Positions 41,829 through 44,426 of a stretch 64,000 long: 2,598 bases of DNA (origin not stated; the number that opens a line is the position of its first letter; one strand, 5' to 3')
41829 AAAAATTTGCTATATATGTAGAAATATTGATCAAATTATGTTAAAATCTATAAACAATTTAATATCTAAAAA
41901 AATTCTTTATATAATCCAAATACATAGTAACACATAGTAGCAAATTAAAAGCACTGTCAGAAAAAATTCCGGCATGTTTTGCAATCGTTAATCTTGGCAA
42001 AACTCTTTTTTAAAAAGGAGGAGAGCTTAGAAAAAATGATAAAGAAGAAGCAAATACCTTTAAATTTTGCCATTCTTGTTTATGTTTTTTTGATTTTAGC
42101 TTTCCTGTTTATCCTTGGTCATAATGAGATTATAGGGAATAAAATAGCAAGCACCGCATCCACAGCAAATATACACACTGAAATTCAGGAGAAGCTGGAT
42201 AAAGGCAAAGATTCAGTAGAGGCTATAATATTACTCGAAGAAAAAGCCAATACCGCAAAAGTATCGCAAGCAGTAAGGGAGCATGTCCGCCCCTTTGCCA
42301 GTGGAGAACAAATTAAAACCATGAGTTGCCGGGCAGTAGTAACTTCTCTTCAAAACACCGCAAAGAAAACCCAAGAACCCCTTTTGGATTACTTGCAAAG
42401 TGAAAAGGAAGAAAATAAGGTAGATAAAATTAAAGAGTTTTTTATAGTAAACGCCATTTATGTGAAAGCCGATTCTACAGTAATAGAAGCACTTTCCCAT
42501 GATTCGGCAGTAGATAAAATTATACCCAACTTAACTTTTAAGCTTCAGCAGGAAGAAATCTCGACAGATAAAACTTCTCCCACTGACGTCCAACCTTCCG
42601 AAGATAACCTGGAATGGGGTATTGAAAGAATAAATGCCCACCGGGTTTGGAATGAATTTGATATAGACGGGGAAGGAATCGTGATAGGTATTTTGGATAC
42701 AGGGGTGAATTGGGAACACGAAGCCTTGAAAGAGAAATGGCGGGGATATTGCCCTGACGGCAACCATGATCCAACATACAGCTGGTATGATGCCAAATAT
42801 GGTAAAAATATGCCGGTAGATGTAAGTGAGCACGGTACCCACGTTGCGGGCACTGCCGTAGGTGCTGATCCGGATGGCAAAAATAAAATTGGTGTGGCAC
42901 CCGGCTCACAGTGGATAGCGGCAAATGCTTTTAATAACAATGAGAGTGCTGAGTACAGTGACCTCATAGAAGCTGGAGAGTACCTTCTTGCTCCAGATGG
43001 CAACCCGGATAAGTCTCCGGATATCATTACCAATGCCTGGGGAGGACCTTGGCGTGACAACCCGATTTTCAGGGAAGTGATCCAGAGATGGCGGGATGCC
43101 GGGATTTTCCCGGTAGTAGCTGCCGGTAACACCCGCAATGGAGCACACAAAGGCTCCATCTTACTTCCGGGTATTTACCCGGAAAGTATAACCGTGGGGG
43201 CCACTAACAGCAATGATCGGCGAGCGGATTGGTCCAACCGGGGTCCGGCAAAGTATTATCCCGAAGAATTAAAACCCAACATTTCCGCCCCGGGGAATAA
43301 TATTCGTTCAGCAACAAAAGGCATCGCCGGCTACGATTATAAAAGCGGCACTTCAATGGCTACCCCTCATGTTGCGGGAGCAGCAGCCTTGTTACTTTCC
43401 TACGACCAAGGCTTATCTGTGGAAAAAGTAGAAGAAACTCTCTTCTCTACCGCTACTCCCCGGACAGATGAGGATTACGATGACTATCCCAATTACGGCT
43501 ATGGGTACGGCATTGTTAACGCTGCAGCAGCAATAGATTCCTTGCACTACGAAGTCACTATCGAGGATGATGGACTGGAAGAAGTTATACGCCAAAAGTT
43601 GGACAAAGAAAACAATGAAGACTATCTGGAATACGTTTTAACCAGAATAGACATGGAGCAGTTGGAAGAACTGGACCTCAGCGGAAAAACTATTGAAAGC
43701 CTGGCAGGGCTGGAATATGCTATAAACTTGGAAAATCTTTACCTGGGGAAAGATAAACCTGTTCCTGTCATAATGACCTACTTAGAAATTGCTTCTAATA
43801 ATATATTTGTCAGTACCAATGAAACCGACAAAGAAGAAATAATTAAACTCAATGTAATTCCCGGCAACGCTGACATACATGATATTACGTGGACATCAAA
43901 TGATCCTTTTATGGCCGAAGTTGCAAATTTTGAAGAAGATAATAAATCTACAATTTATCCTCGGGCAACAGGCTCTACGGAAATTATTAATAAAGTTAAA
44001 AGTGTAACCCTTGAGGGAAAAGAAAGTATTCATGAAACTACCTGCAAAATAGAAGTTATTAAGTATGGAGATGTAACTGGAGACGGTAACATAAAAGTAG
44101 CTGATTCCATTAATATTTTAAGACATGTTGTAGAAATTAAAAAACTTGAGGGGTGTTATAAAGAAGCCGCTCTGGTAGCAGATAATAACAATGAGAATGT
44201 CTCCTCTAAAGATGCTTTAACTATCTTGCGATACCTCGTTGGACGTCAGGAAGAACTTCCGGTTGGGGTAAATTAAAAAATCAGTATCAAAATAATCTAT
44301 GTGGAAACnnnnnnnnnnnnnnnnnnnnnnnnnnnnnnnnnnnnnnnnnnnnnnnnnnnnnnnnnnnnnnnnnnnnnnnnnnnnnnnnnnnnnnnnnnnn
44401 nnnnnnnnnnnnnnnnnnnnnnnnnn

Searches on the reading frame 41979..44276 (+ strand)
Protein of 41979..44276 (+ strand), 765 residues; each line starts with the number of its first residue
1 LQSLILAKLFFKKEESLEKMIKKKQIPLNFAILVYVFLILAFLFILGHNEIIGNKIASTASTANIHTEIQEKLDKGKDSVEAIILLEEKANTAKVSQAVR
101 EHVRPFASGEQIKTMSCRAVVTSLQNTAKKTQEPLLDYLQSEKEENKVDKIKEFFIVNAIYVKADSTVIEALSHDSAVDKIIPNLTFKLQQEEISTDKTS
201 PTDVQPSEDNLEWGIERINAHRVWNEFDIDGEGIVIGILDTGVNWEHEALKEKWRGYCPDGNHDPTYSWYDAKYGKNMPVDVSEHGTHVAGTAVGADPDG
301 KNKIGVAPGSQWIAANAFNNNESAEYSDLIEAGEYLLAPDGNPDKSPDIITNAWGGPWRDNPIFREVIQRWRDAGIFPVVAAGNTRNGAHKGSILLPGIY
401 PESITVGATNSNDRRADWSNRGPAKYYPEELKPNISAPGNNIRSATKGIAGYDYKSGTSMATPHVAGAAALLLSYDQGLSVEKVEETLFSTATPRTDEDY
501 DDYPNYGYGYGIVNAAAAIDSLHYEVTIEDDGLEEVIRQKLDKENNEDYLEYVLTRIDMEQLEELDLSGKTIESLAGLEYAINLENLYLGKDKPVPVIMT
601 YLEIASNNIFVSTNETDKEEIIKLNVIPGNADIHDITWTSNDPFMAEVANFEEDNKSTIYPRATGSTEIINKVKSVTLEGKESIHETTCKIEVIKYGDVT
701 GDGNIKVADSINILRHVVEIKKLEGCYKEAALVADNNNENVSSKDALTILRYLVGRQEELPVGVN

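Call 71: search_protein_families(library=pfam, proteins=[window:41979-44276:+], max_evalue=0.000001)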
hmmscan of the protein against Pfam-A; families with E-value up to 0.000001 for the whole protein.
window:41979-44276:+ (765 aa): 1 family
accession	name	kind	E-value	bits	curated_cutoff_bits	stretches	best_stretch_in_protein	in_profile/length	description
PF00082.27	Peptidase_S8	-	3.8e-58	197.5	21.8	1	231-511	1-288/288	Subtilase family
